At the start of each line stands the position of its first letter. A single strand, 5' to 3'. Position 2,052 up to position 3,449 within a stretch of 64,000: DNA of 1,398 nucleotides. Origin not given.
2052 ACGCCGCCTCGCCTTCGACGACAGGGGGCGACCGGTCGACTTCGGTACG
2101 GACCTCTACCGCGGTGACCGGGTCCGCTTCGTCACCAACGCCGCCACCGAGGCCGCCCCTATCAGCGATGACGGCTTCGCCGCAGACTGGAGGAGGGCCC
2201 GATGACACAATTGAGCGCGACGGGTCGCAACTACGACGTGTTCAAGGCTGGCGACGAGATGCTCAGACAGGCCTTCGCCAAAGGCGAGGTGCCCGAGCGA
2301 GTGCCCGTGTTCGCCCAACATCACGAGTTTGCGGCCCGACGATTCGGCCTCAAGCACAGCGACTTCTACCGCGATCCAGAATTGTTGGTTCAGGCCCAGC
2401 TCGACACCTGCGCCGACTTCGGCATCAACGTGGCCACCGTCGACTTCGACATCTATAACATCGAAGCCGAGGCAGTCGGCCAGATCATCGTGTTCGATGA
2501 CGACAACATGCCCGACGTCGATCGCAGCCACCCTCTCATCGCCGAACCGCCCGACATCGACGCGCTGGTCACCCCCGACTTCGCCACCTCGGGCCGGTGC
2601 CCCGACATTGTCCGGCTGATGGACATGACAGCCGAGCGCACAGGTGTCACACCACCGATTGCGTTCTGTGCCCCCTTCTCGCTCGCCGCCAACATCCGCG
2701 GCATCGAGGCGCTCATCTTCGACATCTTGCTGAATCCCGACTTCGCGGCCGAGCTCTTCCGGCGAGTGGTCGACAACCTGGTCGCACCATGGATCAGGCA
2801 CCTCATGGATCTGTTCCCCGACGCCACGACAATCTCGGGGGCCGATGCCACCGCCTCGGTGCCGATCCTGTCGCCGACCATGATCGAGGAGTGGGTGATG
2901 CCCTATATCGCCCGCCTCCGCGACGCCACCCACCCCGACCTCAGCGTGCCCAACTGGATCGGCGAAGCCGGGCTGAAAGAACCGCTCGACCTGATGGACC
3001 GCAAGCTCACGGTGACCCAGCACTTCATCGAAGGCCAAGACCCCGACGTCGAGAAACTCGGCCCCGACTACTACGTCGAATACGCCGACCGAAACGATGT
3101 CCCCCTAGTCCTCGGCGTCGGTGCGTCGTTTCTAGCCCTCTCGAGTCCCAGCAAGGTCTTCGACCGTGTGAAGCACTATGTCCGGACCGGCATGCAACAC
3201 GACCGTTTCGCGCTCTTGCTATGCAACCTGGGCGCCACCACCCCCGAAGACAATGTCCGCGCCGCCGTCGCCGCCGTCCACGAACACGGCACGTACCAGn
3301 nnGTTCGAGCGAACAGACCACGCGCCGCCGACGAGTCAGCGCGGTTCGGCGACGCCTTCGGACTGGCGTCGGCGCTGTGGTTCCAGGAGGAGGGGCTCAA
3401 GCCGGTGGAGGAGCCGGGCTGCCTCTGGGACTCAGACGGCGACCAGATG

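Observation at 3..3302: TmpA/TmpB-like phosphonate-oxygenase pair coupled to a GntR regulator and a URO-D-family methyltransferase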

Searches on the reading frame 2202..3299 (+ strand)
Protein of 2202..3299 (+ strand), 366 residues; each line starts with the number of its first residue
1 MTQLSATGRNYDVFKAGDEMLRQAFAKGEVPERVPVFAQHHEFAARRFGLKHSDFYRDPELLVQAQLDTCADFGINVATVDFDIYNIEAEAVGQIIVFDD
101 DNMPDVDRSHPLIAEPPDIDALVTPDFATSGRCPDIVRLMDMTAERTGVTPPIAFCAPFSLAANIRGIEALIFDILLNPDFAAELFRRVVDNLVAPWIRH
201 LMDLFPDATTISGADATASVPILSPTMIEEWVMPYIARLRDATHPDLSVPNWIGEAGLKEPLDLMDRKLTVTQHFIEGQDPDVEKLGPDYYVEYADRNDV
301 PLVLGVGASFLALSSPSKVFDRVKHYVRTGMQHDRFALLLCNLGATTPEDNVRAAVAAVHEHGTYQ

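Call 5: search_protein_families(library=pfam, proteins=[window:2202-3299:+], max_evalue=0.01)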
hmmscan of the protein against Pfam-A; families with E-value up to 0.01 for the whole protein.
window:2202-3299:+ (366 aa): 1 family
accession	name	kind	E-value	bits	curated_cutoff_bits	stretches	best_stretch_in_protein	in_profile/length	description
PF01208.23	URO-D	-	1.2e-26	94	23.9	1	24-362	8-346/346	Uroporphyrinogen decarboxylase (URO-D)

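Call 6: search_protein_families(library=ncbifam, proteins=[window:2202-3299:+], max_evalue=0.01)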
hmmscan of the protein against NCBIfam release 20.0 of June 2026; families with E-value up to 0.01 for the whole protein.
window:2202-3299:+ (366 aa): 4 families
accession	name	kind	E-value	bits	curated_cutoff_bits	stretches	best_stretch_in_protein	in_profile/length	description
NF004889.0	PRK06252.1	subfamily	1.2e-13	50.8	244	1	56-244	47-231/340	methylcobalamin:coenzyme M methyltransferase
TIGR01463.1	mtaA_cmuA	subfamily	1.8e-12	47.2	235.4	1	21-242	9-228/340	MtaA/CmuA family methyltransferase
NF040654.1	MtaA_Meth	equivalog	8.5e-09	34.8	400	1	58-243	46-228/337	methylcobamide:CoM methyltransferase MtaA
NF041608.1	methylcob_mtaseMtbA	equivalog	1.1e-08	34.6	600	1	57-252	48-237/339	methylcobamide:CoM methyltransferase MtbA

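Call 8: find_encoding_contigs(protein=window:2202-3299:+, flank=10000, max_places=6)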
Protein window:2202-3299:+ (366 aa): no gene with exactly this product is on record in the collection.

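Call 10: find_homologous_proteins(query=window:2202-3299:+, max_evalue=0.00001)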
Query window:2202-3299:+ (366 aa): 691 proteins with E <= 0.00001 among 7673 candidates; the best 120 are listed.
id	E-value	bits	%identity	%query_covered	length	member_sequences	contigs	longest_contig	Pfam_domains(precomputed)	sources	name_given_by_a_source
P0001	2.7e-242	821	98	100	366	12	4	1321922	PF01208.24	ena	-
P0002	5.7e-193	659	78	100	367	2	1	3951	PF01208.24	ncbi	-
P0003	1.4e-191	654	78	98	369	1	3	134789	PF01208.24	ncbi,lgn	-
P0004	2.3e-170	584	69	98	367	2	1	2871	PF01208.24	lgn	-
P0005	7.5e-167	573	67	98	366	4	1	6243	PF01208.24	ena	-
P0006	1.3e-164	566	67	98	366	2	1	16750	PF01208.24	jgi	jgi:uroporphyrinogen-III decarboxylase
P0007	1.5e-164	565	66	98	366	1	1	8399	PF01208.24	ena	-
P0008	1.8e-164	565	67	98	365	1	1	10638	PF01208.24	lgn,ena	-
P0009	5.0e-163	560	67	98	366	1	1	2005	PF01208.24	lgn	-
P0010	1.8e-162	558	67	100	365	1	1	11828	PF01208.24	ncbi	-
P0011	3.9e-154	531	64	98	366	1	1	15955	PF01208.24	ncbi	-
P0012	1.6e-136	473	56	98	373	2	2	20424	PF01208.24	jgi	jgi:uroporphyrinogen-III decarboxylase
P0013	1.2e-134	467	69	78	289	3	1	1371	PF01208.24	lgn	-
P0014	1.0e-131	457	55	98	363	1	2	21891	PF01208.24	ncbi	-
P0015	5.7e-131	455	55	98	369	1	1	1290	PF01208.24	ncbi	-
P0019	5.9e-127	442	52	98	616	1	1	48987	PF13419.13,PF00702.33,PF01208.24,PF13242.13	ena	-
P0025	7.9e-123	428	56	97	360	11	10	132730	PF01208.24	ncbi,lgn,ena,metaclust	metaclust:\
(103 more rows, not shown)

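Call 11: find_encoding_contigs(protein=P0003, flank=8000, max_places=2)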
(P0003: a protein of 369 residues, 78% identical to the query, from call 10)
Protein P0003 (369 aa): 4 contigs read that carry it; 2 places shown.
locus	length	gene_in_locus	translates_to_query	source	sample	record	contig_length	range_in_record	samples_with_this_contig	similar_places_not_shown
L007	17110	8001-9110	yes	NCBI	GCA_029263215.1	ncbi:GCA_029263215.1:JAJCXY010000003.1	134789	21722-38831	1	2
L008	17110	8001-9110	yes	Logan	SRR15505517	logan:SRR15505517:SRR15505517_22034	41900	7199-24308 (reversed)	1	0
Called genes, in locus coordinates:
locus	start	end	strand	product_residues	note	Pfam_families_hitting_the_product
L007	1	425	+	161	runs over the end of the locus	PF05618:RimB-like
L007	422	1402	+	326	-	PF24827:AstE_AspA_cat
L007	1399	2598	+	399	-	PF18030:Rimk_N, PF14397:ATPgrasp_ST (faint), PF02655:ATP-grasp_3, PF08443:RimK, PF02955:GSH-S_ATP, PF02080:TrkA_C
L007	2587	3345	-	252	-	PF03466:LysR_substrate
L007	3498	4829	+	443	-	PF00202:Aminotran_3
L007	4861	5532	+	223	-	PF02308:MgtC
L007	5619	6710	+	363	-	PF02668:TauD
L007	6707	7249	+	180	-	-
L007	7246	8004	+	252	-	PF00392:GntR, PF07702:UTRA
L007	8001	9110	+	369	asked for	PF01208:URO-D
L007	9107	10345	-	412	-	PF00282:Pyridoxal_deC, PF00266:Aminotran_5 (weak)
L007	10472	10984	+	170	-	PF00582:Usp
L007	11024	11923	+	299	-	PF01965:DJ-1_PfpI, PF17124:ThiJ_like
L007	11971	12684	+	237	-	PF04405:ScdA_N, PF01814:Hemerythrin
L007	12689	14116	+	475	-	PF04055:Radical_SAM, PF06969:HemN_C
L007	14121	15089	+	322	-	PF00762:Ferrochelatase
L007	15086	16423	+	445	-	PF01593:Amino_oxidase, PF13450:NAD_binding_8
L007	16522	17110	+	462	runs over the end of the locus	PF03060:NMO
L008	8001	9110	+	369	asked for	PF01208:URO-D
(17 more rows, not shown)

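Call 12: find_encoding_contigs(protein=P0006, flank=8000, max_places=2)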
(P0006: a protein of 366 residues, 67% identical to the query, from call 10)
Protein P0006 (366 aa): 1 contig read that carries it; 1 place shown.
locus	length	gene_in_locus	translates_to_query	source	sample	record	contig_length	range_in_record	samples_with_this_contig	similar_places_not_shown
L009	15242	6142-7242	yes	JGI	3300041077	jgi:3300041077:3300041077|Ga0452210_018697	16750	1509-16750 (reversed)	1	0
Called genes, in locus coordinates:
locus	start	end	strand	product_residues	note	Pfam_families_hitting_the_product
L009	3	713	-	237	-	?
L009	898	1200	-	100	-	-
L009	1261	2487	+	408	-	PF00355:Rieske, PF00848:Ring_hydroxyl_A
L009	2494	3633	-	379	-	PF01571:GCV_T, PF08669:GCV_T_C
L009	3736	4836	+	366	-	PF06155:GBBH-like_N, PF02668:TauD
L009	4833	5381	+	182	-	PF01966:HD (weak)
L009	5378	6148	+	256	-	PF00392:GntR, PF07702:UTRA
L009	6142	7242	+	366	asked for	PF01208:URO-D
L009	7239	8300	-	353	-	PF08240:ADH_N, PF00107:ADH_zinc_N, PF13602:ADH_zinc_N_2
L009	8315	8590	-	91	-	PF04828:GFA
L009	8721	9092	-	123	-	PF02627:CMD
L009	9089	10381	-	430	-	PF00202:Aminotran_3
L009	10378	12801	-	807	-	PF01266:DAO, PF16350:FAO_M, PF01571:GCV_T, PF08669:GCV_T_C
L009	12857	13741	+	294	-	PF01418:HTH_6, PF01380:SIS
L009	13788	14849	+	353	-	PF00355:Rieske, PF00848:Ring_hydroxyl_A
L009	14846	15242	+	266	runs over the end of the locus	PF17645:Amdase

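Call 13: find_encoding_contigs(protein=P0012, flank=8000, max_places=2)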
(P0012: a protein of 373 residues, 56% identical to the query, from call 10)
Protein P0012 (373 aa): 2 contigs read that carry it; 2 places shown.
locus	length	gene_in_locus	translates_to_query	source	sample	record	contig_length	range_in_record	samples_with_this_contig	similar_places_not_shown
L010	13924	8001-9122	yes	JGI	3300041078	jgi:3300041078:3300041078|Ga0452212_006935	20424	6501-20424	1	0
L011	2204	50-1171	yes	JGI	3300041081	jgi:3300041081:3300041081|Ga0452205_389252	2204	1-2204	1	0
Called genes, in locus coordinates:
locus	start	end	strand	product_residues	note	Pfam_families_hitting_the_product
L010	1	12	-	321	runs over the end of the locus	PF00005:ABC_tran, PF13304:AAA_21 (weak), PF13732:DrrA1-3_C (weak)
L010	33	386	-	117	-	PF04430:DUF498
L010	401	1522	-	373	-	PF00070:Pyr_redox (weak), PF00890:FAD_binding_2 (weak), PF01262:AlaDh_PNT_C (weak), PF01266:DAO, PF01494:FAD_binding_3 (weak), PF07992:Pyr_redox_2 (weak), PF13450:NAD_binding_8 (weak)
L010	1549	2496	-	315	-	PF03773:ArsP_1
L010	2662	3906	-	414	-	PF00860:Xan_ur_permease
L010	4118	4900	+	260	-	PF00702:Hydrolase (weak), PF12710:HAD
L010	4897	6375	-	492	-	PF05977:MFS_3, PF07690:MFS_1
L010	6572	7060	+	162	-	PF01661:Macro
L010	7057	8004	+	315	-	PF00106:adh_short, PF13561:adh_short_C2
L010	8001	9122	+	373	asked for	PF01208:URO-D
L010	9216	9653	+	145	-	PF04075:F420H2_quin_red (weak)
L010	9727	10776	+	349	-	PF10646:Germane, PF10648:Gmad2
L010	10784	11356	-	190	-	-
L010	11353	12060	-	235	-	PF03009:GDPD, PF13653:GDPD_2 (weak)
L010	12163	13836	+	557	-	PF07837:FTCD_N, PF02971:FTCD, PF04961:FTCD_C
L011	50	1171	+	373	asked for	PF01208:URO-D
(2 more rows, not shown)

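Call 14: search_solved_structures(query=window:2202-3299:+, max_evalue=0.01, show_alignments=3)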
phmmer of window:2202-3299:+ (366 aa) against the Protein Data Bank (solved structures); distinct sequences matched with E-value up to 0.01: 0.

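Call 27: find_related_loci(query=A1, collection=genome_contigs, flank=10000)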
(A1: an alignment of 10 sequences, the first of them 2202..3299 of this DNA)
Query A1 (366 aa) in genome_contigs; peptide patterns used: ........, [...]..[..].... (x = any residue, [..] = any of these).
121 stretches matched a pattern; 3 encode a relative of the query (tblastn E <= 1e-3); 3 distinct loci.
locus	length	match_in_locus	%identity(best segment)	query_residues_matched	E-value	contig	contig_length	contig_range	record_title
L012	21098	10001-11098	98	1-366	0e+0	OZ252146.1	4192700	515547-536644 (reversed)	MAG: Candidatus Aldehydirespirator sp. isolate fd067d44-95a4-4330-b63d-26ca3bb23c52 genome assembly, chromosome: 1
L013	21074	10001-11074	78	9-366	0e+0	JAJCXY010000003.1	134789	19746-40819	MAG: Acidimicrobiales bacterium isolate OFTM10 OFTM10_2, whole genome shotgun sequence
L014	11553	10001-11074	51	9-366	6e-122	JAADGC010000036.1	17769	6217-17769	MAG: Chloroflexota bacterium isolate M_MetaBat97 contig-127_8276, whole genome shotgun sequence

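Call 31: search_protein_families(library=ncbifam, proteins=[L007:5619-6707:+, L009:3736-4833:+, L007:6707-7246:+, L009:4833-5378:+], max_evalue=0.00001)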
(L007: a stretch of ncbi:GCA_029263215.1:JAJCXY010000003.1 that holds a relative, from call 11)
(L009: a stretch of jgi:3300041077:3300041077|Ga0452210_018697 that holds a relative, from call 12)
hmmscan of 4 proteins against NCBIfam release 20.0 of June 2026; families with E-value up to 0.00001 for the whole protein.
L007:5619-6707:+ (363 aa): 3 families
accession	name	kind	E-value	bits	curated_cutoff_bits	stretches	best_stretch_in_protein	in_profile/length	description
NF049936.1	TriMthamethphnDioxTmpA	equivalog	5.1e-116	387.5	400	1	15-362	4-364/366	2-trimethylaminoethylphosphonate dioxygenase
TIGR02409.1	carnitine_bodg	equivalog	6.7e-101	337.9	414.75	1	13-360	2-365/366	gamma-butyrobetaine dioxygenase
TIGR02410.1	carnitine_TMLD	equivalog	5.8e-54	184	268.3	1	28-359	5-360/362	trimethyllysine dioxygenase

L009:3736-4833:+ (366 aa): 3 families
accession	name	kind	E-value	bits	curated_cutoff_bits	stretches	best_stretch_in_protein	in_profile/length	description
NF049936.1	TriMthamethphnDioxTmpA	equivalog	7e-117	390.3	400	1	12-364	2-362/366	2-trimethylaminoethylphosphonate dioxygenase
TIGR02409.1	carnitine_bodg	equivalog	2e-100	336.4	414.75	1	12-364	2-365/366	gamma-butyrobetaine dioxygenase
TIGR02410.1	carnitine_TMLD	equivalog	3.8e-52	178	268.3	1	24-363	2-360/362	trimethyllysine dioxygenase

L007:6707-7246:+ (180 aa): 3 families
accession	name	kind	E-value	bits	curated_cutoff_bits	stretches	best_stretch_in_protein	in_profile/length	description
TIGR03276.1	Phn-HD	hypoth_equivalog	4.4e-54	182.7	214.6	1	2-172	2-176/179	phosphonate degradation HD-domain oxygenase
NF049941.1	HyMthAminphonOxyTmpB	equivalog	1.9e-46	158.2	300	1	2-172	6-180/188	(R)-1-hydroxy-2-trimethylaminoethylphosphonate oxygenase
NF052439.1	HMPDioxPhnZ1GIM8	equivalog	2.5e-39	134.8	300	1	3-173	22-196/199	hydroxymethylphosphonate dioxygenase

L009:4833-5378:+ (182 aa): 3 families
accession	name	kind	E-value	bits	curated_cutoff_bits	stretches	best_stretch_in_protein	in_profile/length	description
TIGR03276.1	Phn-HD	hypoth_equivalog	4.3e-59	199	214.6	1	7-178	2-177/179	phosphonate degradation HD-domain oxygenase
NF049941.1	HyMthAminphonOxyTmpB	equivalog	5.6e-48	163.2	300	1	4-180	3-183/188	(R)-1-hydroxy-2-trimethylaminoethylphosphonate oxygenase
NF052439.1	HMPDioxPhnZ1GIM8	equivalog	2e-39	135.1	300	1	7-174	21-192/199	hydroxymethylphosphonate dioxygenase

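Call 32: search_protein_families(library=pfam, proteins=[L009:2494-3630:-, L009:1261-2484:+, L007:3498-4826:+, L007:9107-10342:-], max_evalue=0.00001)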
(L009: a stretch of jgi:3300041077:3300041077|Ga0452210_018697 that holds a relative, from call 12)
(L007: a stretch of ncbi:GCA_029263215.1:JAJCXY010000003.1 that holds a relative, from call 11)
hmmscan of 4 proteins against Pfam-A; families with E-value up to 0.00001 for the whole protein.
L009:2494-3630:- (378 aa): 2 families
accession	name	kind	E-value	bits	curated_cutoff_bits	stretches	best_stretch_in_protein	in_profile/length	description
PF01571.26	GCV_T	-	4e-47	161.1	25.6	1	34-266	15-254/255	Aminomethyltransferase folate-binding domain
PF08669.17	GCV_T_C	-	2e-13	50.5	25.9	1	292-373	1-80/80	Glycine cleavage T-protein C-terminal barrel domain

L009:1261-2484:+ (408 aa): 2 families
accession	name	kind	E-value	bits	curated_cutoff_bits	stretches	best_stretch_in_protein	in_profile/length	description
PF00848.25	Ring_hydroxyl_A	-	1.9e-46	159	24.9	1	194-388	1-206/208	Ring hydroxylating alpha subunit (catalytic domain)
PF00355.32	Rieske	-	1e-19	70.6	20.3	1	45-126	2-80/88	Rieske [2Fe-2S] domain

L007:3498-4826:+ (443 aa): 1 family
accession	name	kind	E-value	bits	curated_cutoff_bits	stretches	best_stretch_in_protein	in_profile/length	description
PF00202.27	Aminotran_3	-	1.2e-82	278.3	30.5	1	36-433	10-401/403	Aminotransferase class-III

L007:9107-10342:- (411 aa): 2 families
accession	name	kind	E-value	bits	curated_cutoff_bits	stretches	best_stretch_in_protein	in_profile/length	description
PF00282.25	Pyridoxal_deC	-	1.2e-12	47.8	27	1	64-258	71-284/375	Pyridoxal-dependent decarboxylase conserved domain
PF00266.25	Aminotran_5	-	6.6e-06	25.8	21.5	0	82-205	53-177/371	Aminotransferase class-V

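Call 33: find_related_loci(query=A1, collection=metagenome_contigs, flank=10000)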
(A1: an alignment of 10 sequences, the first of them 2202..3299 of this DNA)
Query A1 (366 aa) in metagenome_contigs; peptide patterns used: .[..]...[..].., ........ (x = any residue, [..] = any of these).
71 stretches matched a pattern; 5 encode a relative of the query (tblastn E <= 1e-3); 5 distinct loci.
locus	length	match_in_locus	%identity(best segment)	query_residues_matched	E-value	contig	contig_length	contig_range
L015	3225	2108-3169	51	9-365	9e-131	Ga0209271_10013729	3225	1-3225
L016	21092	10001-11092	41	2-366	7e-96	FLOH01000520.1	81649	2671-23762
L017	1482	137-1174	42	22-366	5e-99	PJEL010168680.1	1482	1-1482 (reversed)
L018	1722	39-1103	41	11-366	3e-97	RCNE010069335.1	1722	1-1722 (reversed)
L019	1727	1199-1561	68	243-365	9e-51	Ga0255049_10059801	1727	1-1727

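Call 34: find_encoding_contigs(protein=P0010, flank=10000, max_places=1)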
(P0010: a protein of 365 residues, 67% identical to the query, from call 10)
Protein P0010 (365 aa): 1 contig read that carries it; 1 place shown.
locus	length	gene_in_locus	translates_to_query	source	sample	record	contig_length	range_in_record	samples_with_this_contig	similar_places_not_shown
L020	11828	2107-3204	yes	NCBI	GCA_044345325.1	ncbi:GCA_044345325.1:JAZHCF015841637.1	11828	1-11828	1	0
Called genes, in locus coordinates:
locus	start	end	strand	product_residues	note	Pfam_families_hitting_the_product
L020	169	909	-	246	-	PF00702:Hydrolase, PF12710:HAD (weak), PF13419:HAD_2, PF13242:Hydrolase_like (weak)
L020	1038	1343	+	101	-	PF06155:GBBH-like_N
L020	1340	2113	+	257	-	PF00392:GntR, PF07702:UTRA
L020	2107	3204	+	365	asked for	PF01208:URO-D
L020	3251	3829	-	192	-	PF13487:HD_5, PF01966:HD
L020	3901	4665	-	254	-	PF03437:BtpA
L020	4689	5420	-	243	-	PF11716:MDMPI_N, PF12867:DinB_2 (weak)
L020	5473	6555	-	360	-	PF18306:LDcluster4, PF03641:Lysine_decarbox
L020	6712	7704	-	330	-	PF07728:AAA_5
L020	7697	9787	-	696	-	-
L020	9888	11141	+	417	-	PF00675:Peptidase_M16, PF05193:Peptidase_M16_C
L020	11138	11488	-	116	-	-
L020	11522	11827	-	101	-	?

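Call 35: find_encoding_contigs(protein=P0011, flank=10000, max_places=1)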
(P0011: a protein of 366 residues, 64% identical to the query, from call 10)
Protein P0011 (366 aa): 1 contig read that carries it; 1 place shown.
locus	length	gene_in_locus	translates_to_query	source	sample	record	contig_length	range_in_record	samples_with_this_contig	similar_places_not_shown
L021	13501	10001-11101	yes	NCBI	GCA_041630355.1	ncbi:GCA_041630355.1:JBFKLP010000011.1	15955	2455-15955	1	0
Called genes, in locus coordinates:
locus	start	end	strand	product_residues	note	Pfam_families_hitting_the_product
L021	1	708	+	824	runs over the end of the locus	PF02653:BPD_transp_2, PF01979:Amidohydro_1, PF07969:Amidohydro_3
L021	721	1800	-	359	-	-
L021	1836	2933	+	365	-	PF00696:AA_kinase, PF01472:PUA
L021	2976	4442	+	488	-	PF00171:Aldedh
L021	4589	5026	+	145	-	PF00011:HSP20, PF17886:ArsA_HSP20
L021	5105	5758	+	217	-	PF18917:LiaI-LiaF-like_TM1 (weak), PF22570:LiaF-TM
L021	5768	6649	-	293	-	PF00892:EamA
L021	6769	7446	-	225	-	PF00106:adh_short, PF13561:adh_short_C2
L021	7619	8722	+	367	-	PF06155:GBBH-like_N, PF02668:TauD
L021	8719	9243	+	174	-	PF01966:HD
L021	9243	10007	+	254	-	PF00392:GntR, PF07702:UTRA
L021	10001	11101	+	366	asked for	PF01208:URO-D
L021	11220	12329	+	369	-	PF06155:GBBH-like_N, PF02668:TauD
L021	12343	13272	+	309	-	PF05853:BKACE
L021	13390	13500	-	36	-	?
